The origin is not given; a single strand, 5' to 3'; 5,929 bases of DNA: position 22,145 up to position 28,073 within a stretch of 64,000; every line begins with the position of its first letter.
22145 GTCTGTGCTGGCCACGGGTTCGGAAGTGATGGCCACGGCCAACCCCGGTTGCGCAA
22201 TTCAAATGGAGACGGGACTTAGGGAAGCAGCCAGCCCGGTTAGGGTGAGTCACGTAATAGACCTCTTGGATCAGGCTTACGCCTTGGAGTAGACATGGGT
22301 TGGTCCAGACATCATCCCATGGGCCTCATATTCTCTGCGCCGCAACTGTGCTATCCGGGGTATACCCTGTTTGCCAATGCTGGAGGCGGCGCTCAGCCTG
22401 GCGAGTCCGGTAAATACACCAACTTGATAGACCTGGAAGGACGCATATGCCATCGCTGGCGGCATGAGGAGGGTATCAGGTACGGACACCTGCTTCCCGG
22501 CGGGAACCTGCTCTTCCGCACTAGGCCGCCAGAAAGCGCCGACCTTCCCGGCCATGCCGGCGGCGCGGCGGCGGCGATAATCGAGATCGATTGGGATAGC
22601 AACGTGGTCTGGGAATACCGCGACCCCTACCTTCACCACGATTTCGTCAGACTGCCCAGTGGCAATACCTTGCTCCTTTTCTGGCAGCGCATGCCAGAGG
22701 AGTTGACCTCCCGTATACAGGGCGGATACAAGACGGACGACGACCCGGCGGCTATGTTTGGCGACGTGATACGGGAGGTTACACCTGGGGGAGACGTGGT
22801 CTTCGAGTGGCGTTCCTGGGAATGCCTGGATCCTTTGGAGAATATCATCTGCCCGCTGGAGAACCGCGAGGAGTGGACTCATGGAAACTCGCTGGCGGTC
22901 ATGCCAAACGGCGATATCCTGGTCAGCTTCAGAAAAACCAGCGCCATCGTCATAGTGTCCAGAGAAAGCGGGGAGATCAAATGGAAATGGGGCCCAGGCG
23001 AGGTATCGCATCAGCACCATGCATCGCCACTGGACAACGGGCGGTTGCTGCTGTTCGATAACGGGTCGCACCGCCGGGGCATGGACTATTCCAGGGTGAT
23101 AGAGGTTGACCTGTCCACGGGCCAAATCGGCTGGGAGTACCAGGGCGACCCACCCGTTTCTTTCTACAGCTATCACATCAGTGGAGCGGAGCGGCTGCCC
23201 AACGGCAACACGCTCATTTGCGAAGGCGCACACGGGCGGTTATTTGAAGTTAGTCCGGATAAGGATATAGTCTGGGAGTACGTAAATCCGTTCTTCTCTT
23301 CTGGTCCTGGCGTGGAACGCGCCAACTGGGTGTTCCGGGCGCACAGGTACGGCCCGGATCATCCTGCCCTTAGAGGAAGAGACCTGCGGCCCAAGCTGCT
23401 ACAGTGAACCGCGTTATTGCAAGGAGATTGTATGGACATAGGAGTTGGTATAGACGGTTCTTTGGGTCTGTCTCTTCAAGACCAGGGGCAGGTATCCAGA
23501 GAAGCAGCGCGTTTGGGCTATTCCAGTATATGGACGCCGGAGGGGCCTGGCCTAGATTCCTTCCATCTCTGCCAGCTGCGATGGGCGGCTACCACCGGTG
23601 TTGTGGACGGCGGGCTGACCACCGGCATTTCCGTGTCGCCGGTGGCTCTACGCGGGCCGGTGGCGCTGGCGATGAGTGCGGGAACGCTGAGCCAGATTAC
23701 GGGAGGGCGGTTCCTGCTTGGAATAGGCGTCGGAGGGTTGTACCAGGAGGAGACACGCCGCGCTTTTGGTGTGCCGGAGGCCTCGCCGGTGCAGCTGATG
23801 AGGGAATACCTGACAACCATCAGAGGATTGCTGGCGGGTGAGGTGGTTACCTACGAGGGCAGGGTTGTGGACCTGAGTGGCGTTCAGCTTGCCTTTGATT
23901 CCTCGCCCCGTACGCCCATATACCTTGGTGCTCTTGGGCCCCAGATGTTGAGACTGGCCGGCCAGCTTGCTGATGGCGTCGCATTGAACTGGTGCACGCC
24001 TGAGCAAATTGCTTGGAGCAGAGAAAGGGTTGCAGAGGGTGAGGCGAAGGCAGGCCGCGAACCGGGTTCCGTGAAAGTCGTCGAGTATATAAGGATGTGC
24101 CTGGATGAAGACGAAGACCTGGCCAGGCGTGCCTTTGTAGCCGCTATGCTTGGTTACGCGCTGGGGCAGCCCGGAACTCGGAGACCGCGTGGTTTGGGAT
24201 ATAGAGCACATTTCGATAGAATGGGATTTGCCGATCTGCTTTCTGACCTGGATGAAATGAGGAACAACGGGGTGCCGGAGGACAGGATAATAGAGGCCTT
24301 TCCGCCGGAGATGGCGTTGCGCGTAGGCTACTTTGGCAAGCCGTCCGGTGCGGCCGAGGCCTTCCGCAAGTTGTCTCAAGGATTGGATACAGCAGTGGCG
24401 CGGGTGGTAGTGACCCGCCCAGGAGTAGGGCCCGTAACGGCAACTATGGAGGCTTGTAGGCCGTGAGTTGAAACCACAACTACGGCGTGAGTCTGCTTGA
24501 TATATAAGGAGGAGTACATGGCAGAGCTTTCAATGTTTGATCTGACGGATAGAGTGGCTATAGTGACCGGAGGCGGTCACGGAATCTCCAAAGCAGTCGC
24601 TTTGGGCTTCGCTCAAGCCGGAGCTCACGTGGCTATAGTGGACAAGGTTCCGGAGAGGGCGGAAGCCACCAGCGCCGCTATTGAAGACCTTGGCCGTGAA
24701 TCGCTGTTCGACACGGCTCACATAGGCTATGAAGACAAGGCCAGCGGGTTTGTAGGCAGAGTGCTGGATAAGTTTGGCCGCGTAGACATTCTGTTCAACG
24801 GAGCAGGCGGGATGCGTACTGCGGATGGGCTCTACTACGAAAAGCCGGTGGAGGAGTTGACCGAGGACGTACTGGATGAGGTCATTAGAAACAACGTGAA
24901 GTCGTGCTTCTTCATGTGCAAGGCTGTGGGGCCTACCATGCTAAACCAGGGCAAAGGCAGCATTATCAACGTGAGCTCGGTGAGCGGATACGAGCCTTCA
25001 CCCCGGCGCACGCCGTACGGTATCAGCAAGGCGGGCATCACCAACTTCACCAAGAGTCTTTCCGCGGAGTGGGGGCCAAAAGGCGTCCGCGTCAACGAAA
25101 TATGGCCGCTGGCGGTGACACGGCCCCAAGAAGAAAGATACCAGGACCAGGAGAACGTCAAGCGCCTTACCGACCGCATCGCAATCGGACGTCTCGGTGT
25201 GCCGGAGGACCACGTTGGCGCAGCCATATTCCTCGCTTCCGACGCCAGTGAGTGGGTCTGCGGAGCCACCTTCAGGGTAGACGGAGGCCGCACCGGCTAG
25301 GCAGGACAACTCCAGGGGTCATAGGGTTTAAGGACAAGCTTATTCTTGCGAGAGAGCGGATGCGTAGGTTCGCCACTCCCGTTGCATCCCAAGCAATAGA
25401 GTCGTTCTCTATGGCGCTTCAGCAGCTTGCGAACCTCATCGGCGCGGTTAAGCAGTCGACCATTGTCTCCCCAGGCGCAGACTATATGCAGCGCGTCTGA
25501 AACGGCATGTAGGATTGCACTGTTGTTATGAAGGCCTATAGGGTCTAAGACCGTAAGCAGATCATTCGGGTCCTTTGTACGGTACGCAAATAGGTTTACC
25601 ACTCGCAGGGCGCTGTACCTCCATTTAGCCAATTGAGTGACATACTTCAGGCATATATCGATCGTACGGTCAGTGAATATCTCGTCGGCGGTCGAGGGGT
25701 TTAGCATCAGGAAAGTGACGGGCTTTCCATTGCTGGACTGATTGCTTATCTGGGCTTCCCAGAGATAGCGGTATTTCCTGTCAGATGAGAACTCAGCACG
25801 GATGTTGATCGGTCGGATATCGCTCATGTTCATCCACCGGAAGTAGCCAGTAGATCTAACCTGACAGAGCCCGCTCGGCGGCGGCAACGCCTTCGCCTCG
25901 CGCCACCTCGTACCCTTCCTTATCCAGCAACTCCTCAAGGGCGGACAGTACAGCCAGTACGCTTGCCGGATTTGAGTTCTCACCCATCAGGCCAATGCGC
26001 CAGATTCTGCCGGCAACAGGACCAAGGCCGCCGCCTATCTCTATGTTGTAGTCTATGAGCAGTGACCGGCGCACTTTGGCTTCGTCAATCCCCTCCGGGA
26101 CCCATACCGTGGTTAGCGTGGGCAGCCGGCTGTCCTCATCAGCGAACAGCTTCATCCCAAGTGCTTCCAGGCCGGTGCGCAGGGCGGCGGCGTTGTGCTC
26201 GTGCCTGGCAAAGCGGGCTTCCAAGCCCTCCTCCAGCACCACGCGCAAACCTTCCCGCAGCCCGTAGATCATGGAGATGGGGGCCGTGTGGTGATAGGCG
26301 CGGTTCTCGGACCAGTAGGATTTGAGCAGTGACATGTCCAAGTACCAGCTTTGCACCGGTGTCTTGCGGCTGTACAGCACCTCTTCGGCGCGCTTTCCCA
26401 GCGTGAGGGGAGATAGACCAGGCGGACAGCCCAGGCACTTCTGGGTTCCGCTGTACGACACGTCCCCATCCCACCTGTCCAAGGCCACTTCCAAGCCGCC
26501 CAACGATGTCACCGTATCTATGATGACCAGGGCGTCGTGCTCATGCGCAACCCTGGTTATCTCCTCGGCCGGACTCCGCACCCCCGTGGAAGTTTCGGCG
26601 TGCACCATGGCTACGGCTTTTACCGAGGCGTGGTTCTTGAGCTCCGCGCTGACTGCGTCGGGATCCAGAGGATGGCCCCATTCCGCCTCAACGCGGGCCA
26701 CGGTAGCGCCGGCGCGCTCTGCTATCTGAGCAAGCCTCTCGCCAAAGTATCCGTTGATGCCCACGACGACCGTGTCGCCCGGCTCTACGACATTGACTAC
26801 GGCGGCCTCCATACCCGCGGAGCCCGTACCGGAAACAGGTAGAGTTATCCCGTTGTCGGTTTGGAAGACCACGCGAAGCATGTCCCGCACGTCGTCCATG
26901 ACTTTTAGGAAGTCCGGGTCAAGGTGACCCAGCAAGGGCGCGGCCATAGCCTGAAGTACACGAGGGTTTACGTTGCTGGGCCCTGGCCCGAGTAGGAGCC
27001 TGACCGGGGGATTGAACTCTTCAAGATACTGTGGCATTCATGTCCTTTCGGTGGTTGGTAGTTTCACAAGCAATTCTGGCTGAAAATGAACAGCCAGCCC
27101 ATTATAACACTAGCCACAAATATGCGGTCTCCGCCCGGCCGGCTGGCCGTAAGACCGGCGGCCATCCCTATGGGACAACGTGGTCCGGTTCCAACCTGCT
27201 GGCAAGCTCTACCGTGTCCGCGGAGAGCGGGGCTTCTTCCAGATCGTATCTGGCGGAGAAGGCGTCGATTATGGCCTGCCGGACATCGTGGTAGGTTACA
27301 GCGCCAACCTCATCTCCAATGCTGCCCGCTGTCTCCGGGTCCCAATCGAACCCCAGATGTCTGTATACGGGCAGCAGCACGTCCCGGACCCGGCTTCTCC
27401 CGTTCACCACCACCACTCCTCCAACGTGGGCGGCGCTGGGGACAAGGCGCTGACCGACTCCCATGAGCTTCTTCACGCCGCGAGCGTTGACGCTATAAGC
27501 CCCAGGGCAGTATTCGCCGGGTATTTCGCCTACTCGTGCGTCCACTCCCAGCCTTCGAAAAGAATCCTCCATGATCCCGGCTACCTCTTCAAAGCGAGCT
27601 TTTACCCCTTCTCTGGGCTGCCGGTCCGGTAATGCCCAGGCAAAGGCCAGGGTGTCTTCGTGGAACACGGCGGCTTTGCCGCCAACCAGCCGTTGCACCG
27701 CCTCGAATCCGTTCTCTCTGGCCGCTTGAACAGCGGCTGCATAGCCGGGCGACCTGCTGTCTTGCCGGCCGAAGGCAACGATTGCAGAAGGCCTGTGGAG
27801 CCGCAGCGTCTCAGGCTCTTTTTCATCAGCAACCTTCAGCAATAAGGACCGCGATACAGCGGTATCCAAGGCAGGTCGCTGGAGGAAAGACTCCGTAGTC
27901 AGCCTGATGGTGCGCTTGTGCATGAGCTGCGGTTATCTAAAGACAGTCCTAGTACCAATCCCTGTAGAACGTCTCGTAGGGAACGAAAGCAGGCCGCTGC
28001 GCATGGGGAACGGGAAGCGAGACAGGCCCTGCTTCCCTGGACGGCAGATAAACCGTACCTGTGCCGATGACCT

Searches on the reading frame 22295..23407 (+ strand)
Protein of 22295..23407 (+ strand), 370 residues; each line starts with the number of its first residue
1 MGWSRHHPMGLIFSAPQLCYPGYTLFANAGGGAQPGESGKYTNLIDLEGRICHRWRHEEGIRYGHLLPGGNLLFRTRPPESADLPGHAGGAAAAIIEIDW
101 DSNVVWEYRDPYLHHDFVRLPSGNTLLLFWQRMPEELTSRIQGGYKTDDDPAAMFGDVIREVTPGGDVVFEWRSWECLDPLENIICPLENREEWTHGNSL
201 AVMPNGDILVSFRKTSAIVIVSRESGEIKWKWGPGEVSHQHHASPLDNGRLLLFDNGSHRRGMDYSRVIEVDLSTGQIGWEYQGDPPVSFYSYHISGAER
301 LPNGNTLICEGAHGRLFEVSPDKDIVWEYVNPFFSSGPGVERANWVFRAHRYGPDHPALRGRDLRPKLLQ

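Call 15: search_protein_families(library=pfam, proteins=[window:22295-23407:+])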
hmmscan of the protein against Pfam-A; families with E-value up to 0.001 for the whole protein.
window:22295-23407:+ (370 aa): 3 families
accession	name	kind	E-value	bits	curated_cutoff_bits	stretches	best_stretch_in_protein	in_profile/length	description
PF05935.17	Arylsulfotrans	-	2.9e-24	86.2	24.2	2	112-235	92-216/374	Arylsulfotransferase (ASST)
PF14269.12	Arylsulfotran_2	-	1.3e-14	54.7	27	1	95-331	27-300/301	Arylsulfotransferase (ASST)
PF13360.13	PQQ_2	-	0.00016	21.9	27.6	1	194-328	25-143/233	Outer membrane protein assembly factor BamB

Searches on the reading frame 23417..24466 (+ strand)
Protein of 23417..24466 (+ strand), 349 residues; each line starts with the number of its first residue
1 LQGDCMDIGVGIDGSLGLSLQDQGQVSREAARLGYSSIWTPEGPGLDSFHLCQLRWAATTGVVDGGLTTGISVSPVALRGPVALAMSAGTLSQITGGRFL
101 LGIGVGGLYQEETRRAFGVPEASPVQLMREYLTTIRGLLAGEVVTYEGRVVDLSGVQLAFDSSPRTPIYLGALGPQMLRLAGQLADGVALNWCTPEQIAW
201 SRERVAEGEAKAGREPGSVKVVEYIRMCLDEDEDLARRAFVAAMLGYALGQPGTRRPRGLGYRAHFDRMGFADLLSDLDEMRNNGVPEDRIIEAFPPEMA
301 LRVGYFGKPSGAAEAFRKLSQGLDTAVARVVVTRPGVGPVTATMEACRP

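Call 16: search_protein_families(library=pfam, proteins=[window:23417-24466:+])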
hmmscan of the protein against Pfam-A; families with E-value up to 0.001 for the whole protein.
window:23417-24466:+ (349 aa): 1 family
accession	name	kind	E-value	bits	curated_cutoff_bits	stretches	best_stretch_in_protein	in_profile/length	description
PF00296.26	Bac_luciferase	-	9.8e-50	170.1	27.9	1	19-318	21-306/314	Luciferase-like monooxygenase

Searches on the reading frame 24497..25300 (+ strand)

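Call 16: search_protein_families(library=pfam, proteins=[window:24497-25300:+])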
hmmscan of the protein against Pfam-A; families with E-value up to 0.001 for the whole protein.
window:24497-25300:+ (267 aa): 2 families
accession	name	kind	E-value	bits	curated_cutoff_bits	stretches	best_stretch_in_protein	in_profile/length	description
PF13561.12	adh_short_C2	-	6.8e-49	167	27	1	28-265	6-235/236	Enoyl-(Acyl carrier protein) reductase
PF00106.31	adh_short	-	3.4e-46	157.6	26.6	1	19-211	1-186/195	short chain dehydrogenase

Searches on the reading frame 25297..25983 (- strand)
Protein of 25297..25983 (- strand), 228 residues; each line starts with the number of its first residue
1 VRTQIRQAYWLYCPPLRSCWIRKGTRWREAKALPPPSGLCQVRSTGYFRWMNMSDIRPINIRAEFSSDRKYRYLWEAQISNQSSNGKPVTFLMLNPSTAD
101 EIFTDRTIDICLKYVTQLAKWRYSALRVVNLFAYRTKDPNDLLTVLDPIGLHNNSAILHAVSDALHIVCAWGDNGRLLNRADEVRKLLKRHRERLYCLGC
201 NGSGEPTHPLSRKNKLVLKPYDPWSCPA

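Call 16: search_protein_families(library=pfam, proteins=[window:25297-25983:-])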
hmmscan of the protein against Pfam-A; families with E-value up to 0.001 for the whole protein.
window:25297-25983:- (228 aa): 1 family
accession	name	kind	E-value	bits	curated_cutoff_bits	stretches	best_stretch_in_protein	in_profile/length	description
PF07799.17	DUF1643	-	3.7e-35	121.3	22.5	1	73-210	2-134/134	Protein of unknown function (DUF1643)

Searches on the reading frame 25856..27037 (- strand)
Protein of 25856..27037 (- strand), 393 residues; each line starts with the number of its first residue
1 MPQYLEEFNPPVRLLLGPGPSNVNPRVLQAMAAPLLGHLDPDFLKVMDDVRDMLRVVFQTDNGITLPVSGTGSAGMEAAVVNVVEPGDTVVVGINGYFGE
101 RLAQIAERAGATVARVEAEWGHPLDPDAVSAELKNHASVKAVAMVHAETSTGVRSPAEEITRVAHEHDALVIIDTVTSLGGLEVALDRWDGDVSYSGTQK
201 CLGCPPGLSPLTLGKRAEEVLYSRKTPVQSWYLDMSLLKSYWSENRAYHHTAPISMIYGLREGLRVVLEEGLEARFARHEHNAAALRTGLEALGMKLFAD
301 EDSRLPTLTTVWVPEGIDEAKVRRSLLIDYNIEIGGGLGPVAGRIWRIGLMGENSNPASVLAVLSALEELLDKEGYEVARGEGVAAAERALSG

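Call 16: search_protein_families(library=pfam, proteins=[window:25856-27037:-])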
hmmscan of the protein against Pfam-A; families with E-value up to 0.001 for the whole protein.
window:25856-27037:- (393 aa): 3 families
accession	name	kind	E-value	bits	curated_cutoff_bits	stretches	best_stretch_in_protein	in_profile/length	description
PF00266.25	Aminotran_5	-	1.4e-27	97.1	21.5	1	37-337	35-338/371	Aminotransferase class-V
PF01053.26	Cys_Met_Meta_PP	-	0.00015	20.9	27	1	68-200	72-198/381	Cys/Met metabolism PLP-dependent enzyme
PF00155.27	Aminotran_1_2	-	0.0003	20.5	19.7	1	69-175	73-186/361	Aminotransferase class I and II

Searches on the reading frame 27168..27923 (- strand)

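Call 16: search_protein_families(library=pfam, proteins=[window:27168-27923:-])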
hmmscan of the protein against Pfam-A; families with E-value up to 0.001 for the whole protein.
window:27168-27923:- (251 aa): 1 family
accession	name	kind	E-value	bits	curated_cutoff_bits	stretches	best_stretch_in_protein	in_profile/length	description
PF21948.1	LplA-B_cat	-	1.5e-14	54.8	27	1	19-222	4-199/200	Lipoyl protein ligase A/B catalytic domain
